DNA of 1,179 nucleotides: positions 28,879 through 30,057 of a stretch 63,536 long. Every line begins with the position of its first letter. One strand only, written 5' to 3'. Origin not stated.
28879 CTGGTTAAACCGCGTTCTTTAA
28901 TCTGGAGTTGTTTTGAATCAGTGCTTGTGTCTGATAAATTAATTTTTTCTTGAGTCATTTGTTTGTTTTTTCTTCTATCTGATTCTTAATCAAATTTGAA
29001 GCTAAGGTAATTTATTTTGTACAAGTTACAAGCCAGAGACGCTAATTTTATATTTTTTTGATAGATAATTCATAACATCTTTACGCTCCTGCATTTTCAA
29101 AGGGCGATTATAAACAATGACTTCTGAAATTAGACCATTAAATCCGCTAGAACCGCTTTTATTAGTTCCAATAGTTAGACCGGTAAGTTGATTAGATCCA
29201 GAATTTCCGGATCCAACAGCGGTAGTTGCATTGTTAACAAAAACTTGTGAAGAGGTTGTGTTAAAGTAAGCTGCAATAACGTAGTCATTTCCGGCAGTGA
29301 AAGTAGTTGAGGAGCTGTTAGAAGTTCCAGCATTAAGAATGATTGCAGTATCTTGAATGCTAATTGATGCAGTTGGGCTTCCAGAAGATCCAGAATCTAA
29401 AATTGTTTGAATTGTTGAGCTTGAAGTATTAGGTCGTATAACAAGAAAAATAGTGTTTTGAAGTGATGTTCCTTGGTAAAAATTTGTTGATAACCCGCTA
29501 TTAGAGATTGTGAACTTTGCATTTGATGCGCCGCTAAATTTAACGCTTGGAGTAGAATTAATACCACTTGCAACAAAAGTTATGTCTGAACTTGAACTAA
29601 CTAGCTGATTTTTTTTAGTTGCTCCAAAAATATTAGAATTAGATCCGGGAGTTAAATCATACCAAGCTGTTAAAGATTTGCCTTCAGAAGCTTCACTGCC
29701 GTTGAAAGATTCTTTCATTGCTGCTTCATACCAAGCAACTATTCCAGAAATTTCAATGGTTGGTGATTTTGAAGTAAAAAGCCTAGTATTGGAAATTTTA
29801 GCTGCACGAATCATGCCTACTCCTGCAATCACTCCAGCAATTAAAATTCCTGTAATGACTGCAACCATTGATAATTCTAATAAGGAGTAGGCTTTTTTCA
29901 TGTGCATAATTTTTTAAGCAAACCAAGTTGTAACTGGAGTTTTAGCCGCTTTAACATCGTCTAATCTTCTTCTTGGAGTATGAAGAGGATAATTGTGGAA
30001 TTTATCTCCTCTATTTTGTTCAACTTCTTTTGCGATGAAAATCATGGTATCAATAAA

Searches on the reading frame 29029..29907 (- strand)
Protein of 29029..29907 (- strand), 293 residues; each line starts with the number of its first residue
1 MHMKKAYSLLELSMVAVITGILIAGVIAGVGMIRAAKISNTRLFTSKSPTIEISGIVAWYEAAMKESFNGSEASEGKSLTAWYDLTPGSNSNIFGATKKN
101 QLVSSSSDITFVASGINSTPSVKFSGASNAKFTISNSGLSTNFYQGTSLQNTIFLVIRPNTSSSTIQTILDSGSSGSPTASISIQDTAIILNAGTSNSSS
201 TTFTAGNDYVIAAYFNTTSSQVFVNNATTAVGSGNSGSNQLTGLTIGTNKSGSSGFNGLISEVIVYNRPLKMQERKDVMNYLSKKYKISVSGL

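Call 56: search_protein_families(library=pfam, proteins=[window:29029-29907:-], max_evalue=0.1)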
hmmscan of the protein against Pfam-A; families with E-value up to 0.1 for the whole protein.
window:29029-29907:- (293 aa): 3 families
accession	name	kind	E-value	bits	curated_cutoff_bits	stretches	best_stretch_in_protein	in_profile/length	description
PF13385.13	Laminin_G_3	-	1.5e-07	32.1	27.6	1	150-274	18-149/151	Concanavalin A-like lectin/glucanases superfamily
PF22925.3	TS_C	-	0.0036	17.4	27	1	188-271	112-200/202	Trans-sialidase, C-terminal domain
PF07963.17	N_methyl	-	0.0096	15.9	21.2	1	1-26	1-26/27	Prokaryotic N-terminal methylation motif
